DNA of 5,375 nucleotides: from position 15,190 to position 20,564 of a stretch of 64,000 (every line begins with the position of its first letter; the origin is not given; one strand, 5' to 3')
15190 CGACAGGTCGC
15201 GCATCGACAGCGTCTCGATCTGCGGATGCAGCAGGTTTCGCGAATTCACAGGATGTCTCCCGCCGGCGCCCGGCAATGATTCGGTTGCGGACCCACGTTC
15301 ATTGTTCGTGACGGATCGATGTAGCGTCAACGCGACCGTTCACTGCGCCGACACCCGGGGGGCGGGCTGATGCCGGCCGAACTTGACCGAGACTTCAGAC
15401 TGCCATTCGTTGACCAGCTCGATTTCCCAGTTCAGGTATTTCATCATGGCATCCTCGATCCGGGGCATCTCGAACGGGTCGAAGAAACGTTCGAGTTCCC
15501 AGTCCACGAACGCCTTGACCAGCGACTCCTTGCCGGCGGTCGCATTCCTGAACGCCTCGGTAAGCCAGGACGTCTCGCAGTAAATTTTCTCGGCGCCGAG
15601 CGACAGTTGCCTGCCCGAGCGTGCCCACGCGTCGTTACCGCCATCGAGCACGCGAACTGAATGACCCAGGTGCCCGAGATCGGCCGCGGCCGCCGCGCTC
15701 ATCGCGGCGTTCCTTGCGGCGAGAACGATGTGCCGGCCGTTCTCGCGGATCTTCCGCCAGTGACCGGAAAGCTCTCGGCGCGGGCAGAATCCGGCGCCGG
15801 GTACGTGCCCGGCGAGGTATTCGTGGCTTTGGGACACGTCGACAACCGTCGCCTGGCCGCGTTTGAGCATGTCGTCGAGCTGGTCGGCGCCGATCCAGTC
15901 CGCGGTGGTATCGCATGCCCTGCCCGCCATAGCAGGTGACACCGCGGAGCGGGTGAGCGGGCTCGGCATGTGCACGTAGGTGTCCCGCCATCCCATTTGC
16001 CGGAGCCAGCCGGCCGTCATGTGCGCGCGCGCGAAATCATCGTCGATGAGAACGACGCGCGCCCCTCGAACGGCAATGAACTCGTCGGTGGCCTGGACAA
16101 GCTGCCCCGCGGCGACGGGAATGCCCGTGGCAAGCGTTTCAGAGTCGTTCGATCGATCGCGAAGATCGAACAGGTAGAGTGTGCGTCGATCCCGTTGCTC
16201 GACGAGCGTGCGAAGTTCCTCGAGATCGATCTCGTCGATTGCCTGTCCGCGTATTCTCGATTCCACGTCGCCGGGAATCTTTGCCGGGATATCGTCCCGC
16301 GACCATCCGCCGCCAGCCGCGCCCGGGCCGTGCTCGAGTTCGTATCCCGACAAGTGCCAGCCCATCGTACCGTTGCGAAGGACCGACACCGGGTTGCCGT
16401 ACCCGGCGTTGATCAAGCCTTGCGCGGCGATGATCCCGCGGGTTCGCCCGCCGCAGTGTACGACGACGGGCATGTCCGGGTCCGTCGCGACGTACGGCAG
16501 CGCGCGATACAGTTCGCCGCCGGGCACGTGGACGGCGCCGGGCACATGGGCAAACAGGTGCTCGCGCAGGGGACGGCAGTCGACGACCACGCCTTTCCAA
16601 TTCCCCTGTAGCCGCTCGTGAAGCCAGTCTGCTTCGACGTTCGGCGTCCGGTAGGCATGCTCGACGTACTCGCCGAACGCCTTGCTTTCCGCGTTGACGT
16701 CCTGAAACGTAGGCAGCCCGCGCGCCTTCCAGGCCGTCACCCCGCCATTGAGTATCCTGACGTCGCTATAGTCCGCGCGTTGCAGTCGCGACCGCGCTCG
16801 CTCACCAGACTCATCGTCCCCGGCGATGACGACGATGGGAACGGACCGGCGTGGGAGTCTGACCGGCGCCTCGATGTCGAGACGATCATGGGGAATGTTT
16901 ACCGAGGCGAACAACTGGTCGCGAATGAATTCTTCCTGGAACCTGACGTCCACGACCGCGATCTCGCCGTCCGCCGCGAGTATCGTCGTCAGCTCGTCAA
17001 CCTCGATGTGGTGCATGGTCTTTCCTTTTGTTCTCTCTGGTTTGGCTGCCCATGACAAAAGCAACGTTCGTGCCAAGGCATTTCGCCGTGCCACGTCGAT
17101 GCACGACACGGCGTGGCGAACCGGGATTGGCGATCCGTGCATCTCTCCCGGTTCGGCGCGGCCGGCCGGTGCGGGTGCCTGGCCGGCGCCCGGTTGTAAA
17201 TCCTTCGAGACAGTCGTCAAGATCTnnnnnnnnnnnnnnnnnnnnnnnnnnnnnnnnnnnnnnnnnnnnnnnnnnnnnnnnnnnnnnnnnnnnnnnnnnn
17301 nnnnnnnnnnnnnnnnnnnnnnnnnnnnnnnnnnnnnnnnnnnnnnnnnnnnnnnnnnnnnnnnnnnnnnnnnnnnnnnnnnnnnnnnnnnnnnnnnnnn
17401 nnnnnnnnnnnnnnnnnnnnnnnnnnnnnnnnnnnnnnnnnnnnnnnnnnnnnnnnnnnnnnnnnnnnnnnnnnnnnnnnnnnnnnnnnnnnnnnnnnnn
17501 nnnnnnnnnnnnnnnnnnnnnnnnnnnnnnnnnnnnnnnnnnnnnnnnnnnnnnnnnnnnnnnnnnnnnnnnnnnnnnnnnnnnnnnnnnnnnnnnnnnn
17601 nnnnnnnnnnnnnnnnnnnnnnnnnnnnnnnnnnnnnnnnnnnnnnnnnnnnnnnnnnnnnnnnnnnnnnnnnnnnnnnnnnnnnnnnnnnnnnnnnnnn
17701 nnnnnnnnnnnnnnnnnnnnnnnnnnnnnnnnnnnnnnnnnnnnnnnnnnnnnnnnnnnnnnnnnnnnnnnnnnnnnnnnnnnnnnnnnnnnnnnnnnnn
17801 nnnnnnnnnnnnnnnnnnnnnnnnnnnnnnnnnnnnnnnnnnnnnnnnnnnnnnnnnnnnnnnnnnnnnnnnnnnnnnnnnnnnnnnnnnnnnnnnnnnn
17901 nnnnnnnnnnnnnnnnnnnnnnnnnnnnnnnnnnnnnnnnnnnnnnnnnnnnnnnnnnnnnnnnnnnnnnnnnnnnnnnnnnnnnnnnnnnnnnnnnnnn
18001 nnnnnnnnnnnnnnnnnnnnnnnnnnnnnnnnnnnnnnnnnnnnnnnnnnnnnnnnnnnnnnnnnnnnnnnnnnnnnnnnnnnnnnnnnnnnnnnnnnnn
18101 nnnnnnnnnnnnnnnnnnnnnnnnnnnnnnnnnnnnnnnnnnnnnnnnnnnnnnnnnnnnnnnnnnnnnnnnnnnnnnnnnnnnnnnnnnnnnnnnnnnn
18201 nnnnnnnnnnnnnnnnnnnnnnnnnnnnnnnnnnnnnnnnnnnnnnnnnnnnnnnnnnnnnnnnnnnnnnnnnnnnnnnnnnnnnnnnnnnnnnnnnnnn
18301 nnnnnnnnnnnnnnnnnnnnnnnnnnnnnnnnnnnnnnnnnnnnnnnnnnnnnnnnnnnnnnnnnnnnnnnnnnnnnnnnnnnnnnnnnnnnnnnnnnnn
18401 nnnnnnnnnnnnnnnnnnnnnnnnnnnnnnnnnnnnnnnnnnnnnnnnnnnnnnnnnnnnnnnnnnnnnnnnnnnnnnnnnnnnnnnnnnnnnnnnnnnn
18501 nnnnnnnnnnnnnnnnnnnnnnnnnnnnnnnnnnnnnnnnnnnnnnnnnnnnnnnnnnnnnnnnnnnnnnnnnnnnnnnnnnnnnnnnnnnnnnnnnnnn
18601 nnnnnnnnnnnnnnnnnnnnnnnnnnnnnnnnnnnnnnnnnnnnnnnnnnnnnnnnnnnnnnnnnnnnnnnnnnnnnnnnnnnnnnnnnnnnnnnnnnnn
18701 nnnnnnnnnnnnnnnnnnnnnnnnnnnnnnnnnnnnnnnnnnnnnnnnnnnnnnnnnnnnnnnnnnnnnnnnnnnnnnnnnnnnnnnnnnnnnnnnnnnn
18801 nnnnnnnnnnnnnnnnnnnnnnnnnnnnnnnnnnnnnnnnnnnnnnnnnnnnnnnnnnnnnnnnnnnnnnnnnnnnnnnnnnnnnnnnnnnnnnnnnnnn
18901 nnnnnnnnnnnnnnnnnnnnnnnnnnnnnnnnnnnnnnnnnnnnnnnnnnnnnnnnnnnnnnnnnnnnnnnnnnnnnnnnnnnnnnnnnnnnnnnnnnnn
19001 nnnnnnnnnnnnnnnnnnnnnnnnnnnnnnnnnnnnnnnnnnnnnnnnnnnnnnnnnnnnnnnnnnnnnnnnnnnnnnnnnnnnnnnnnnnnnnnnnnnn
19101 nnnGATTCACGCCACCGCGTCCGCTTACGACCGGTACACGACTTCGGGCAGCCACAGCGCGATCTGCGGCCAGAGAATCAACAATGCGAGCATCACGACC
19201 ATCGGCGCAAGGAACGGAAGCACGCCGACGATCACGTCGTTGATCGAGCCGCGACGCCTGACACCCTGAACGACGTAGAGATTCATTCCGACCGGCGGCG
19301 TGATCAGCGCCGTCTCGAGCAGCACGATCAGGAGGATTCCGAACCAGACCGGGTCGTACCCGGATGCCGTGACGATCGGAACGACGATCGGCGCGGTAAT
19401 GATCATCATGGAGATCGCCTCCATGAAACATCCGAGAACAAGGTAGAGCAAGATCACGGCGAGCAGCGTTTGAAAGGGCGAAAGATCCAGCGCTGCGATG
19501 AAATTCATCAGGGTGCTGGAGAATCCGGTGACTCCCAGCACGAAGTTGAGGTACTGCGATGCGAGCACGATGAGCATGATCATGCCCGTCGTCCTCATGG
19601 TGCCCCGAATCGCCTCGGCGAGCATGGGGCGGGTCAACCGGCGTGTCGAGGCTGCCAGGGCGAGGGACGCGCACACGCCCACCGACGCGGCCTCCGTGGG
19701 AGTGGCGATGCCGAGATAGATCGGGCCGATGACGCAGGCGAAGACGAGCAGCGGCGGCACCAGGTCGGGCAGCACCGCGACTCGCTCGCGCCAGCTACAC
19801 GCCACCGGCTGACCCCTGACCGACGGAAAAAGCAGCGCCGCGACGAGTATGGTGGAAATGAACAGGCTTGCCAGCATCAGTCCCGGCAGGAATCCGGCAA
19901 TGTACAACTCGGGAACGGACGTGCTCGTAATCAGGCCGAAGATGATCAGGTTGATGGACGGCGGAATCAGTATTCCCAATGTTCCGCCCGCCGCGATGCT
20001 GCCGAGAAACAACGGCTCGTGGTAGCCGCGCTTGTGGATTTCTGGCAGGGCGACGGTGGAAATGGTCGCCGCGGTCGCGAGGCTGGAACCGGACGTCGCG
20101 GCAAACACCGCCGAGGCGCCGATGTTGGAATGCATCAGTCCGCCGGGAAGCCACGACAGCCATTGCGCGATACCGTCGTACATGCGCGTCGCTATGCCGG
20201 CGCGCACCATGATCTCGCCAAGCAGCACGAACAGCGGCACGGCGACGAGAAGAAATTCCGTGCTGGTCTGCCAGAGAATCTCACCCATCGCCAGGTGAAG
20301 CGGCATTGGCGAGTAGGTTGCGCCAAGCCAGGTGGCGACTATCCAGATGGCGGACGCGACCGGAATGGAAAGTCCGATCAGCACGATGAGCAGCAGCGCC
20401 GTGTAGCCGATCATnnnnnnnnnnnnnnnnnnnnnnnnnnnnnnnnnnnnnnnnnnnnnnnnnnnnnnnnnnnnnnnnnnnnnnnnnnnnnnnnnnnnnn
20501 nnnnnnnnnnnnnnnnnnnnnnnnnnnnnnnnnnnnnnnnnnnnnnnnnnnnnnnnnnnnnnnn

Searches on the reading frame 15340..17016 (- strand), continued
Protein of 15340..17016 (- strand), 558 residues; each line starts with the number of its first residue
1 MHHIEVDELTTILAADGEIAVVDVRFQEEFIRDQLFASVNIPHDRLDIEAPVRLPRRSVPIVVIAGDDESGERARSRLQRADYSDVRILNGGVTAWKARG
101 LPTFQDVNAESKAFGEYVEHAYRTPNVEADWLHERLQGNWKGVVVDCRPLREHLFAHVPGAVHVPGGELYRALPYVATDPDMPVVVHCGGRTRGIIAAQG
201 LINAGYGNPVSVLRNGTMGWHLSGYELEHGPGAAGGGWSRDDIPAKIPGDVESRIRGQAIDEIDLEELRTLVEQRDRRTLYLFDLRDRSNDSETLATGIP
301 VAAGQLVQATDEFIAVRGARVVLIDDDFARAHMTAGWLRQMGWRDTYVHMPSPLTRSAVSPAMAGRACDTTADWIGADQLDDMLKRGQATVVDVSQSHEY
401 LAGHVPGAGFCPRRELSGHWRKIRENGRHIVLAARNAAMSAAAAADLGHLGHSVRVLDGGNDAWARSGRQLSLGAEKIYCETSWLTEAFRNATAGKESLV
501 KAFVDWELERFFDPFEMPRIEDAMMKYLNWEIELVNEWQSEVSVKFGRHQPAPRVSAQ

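Call 26: search_solved_structures(query=window:15340-17016:-, max_evalue=0.01)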
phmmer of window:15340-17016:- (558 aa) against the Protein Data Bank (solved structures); distinct sequences matched with E-value up to 0.01: 12.
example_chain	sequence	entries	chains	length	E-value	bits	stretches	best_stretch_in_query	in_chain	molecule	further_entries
1yt8_A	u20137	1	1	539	3.3e-80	273.2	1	10-508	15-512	thiosulfate sulfurtransferase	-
6mxv_A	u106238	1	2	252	2.7e-15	58.9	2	78-227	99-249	Rhodanese-like family protein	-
3gk5_A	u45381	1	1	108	0.00013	23.6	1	389-471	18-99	Uncharacterized rhodanese-related protein TVG0868615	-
2kl3_A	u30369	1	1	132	0.00024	22.8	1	19-111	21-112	Alr3790 protein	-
3ilm_A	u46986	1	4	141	0.00025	22.7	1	19-113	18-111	Alr3790 protein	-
3hix_A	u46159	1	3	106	0.00035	22.2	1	19-104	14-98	Alr3790 protein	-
3k9r_A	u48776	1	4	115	0.00043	22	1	19-104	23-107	Alr3790 protein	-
3tp9_A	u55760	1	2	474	0.0028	19.3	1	361-468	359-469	BETA-LACTAMASE and RHODANESE DOMAIN PROTEIN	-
3ipo_A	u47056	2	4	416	0.0055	18.3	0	60-113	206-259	Putative thiosulfate sulfurtransferase ynjE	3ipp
2wlr_A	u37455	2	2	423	0.0058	18.2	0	60-113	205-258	PUTATIVE THIOSULFATE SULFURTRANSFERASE YNJE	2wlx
2mrm_A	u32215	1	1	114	0.006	18.2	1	380-472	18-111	Membrane protein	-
2k0z_A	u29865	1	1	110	0.0073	17.9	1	143-207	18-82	Uncharacterized protein hp1203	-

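Call 33: predict_structure(alignment_id=A1)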
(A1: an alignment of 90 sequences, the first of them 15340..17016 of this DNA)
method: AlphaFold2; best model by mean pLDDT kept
length: 558 residues; sequences in the alignment: 90
mean_pLDDT: 91.9   pTM: 0.91
mean pLDDT of the five models: 91.9, 91.0, 90.7, 90.4, 88.8
residues with pLDDT >= 90: 460; 70-90: 66; 50-70: 26; < 50: 6
segments of 3 or more residues with pLDDT < 50: 556-558
pLDDT, mean of each block of 10 residues (from residue 1): 93 96 95 94 95 96 96 96 97 97 89 95 97 96 94 92 91 93 97 96 96 97 95 58 85 94 98 97 86 73 93 96 96 97 96 95 71 95 97 96 97 95 91 95 95 96 96 96 92 92 87 80 91 86 89 52
secondary structure, 60 per line:
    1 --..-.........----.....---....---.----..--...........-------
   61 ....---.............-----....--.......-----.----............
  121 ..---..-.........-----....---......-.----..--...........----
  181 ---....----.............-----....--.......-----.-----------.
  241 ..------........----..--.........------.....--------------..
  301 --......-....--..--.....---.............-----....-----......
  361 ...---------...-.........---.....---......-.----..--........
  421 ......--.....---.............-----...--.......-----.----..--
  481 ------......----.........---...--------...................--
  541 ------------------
elements in order: H6-14 E19-23 H27-30 H43-53 E61-64 H68-80 E86-89 H92-98 H109-122 H129-137 E143-146 H150-155 H166-176 E184-187 H192-204 E210-213 H216-222 H249-256 H265-273 E280-284 H303-308 H310-313 E320-324 H328-340 E346-349 H355-363 E373-375 H377-385 E389-393 H397-402 H413-426 E429-433 H437-449 E455-457 H460-466 H487-492 H497-505 H520-538

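Call 35: search_solved_structures(query=window:15340-17016:-, max_evalue=1e-30, show_alignments=1)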
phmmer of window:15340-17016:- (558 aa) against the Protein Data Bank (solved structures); distinct sequences matched with E-value up to 1e-30: 1.
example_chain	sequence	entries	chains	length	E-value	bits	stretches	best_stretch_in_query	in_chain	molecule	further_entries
1yt8_A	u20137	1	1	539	3.3e-80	273.2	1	10-508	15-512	thiosulfate sulfurtransferase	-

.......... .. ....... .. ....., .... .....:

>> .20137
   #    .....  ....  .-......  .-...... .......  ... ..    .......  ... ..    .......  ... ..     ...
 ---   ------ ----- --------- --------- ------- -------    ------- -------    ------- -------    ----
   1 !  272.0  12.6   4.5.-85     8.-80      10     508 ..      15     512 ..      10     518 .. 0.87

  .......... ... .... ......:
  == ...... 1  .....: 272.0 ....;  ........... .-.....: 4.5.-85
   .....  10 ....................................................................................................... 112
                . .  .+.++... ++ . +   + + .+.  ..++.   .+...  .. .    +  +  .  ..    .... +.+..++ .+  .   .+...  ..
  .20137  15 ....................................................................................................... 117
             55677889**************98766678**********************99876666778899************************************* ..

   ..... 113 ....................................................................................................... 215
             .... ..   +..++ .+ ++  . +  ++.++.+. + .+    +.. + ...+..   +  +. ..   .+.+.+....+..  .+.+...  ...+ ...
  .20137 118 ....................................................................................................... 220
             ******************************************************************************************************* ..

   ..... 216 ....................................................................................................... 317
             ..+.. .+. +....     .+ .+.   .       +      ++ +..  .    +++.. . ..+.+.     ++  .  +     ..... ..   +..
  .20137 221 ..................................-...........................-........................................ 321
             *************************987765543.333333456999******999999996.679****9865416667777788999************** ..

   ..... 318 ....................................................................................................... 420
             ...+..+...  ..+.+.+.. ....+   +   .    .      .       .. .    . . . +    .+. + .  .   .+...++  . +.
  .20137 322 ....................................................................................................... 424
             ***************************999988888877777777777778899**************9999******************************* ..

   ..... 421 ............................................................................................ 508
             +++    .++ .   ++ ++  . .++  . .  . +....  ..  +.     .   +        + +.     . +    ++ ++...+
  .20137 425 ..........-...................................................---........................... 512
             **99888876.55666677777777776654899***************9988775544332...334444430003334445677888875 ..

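Call 36: fold_search(model_id=the predicted structure, library=pdb)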
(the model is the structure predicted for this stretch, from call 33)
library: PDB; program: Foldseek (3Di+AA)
matches with E <= 10: 666; with E <= 0.001: 89
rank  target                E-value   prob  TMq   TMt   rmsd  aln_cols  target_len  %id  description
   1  1yt8                  2.2e-44  1.00  0.79  0.84   4.6       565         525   32  Crystal Structure of Thiosulfate sulfurtransferase from Pseudomonas aeruginosa (released 2005-03-22)
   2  6mxv_A                3.4e-13  1.00  0.33  0.67   4.3       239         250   20  The crystal structure of a rhodanese-like family protein from Francisella tularensis subsp. tularensis SCHU S4 (released 2018-11-21)
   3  6mxv_B                5.3e-13  1.00  0.33  0.65   4.5       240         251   20  The crystal structure of a rhodanese-like family protein from Francisella tularensis subsp. tularensis SCHU S4 (released 2018-11-21)
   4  6ku1_A                3.1e-12  1.00  0.18  0.22  19.0       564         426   14  The structure of EanB/Y353A complex with ergothioneine (released 2020-08-26)
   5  6h98                  5.5e-12  1.00  0.17  0.22  18.8       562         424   14  Native crystal structure of anaerobic ergothioneine biosynthesis enzyme from Chlorobium limicola. (released 2019-06-12)
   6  6kw0_B                2.2e-11  1.00  0.18  0.23  18.5       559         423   14  The structure of EanB/Y353F-Cys412-persulfide in tetrahedral intermediate state with ergothioneine (released 2020-09-09)
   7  6kw0_A                3.9e-11  1.00  0.17  0.22  18.4       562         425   14  The structure of EanB/Y353F-Cys412-persulfide in tetrahedral intermediate state with ergothioneine (released 2020-09-09)
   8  6ku2_A                4.8e-11  1.00  0.17  0.22  18.5       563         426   15  The structure of EanB/Y353A complex with ergothioneine covalent linked with persulfide Cys412 (released 2020-08-26)
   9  6kvw_A                6.8e-11  1.00  0.18  0.22  19.2       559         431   14  The complex structure of EanB/C339A/C370A and hercynine (released 2020-09-09)
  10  6ktw                  7.6e-11  1.00  0.18  0.23  19.1       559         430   14  structure of EanB with hercynine (released 2020-08-26)
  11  6h9a                  1.3e-10  1.00  0.18  0.22  19.2       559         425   14  Crystal structure of anaerobic ergothioneine biosynthesis enzyme from Chlorobium limicola in complex with natural substr (released 2019-06-12)
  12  6ktv                  1.6e-10  1.00  0.18  0.22  18.5       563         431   14  The structure of EanB complex with hercynine and persulfided Cys412 (released 2020-08-26)
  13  6ktz                  1.7e-10  1.00  0.18  0.22  19.1       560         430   14  The complex structure of EanB/C412S with hercynine (released 2020-08-26)
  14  2wlr                  1.8e-10  1.00  0.19  0.25  19.8       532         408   15  Putative thiosulfate sulfurtransferase YnjE (released 2010-09-01)
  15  6ktx                  2.1e-10  1.00  0.18  0.22  19.2       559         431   14  The wildtype structure of EanB (released 2020-08-26)
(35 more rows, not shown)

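Call 62: find_encoding_contigs(protein=P0005, flank=8000, max_places=1)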
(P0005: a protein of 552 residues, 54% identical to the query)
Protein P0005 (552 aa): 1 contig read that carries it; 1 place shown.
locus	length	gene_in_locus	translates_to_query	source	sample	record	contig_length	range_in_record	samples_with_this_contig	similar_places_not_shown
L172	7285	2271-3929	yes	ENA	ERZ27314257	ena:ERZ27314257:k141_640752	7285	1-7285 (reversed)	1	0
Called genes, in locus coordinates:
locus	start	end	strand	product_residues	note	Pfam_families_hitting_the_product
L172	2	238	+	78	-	?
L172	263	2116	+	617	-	PF13188:PAS_8 (faint), PF00989:PAS, PF08448:PAS_4, PF00158:Sigma54_activat, PF14532:Sigma54_activ_2, PF07728:AAA_5, PF25601:AAA_lid_14, PF02954:HTH_8, +2 more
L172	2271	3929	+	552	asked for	PF00581:Rhodanese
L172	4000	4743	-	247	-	PF00528:BPD_transp_1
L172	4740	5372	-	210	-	PF00528:BPD_transp_1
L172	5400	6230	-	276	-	PF00497:SBP_bac_3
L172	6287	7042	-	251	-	PF02463:SMC_N (faint), PF00005:ABC_tran, PF09818:ABC_ATPase (faint), PF13304:AAA_21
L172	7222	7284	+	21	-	?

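Call 63: find_encoding_contigs(protein=P0007, flank=8000, max_places=1)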
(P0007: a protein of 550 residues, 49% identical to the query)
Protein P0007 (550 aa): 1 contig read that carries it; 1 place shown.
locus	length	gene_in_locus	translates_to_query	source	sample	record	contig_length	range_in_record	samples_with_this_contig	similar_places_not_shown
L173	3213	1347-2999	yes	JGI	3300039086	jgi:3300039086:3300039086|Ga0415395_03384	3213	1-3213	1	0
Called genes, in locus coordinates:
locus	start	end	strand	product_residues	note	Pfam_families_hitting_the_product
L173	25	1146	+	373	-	PF00158:Sigma54_activat, PF01078:Mg_chelatase (faint), PF14532:Sigma54_activ_2, PF07728:AAA_5, PF25601:AAA_lid_14, PF02954:HTH_8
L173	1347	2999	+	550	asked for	PF00581:Rhodanese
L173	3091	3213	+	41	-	?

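Call 64: find_encoding_contigs(protein=P0009, flank=8000, max_places=1)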
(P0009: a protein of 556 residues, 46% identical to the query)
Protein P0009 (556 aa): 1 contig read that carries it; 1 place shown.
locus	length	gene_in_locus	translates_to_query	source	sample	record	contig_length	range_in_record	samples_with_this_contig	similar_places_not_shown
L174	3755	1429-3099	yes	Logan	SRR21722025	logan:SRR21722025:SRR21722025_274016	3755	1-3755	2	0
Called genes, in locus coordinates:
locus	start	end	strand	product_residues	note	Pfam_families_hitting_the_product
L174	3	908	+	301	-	?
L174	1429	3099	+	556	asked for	PF00581:Rhodanese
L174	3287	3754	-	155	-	?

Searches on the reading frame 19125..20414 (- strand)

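Call 11: search_protein_families(library=pfam, proteins=[window:19125-20414:-], max_evalue=0.0001)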
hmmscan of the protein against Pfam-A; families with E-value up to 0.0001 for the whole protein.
window:19125-20414:- (429 aa): 1 family
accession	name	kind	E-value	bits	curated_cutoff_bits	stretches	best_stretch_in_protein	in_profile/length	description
PF06808.19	DctM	-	1.7e-85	287.8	23.8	1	8-418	3-413/413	Tripartite ATP-independent periplasmic transporter, DctM component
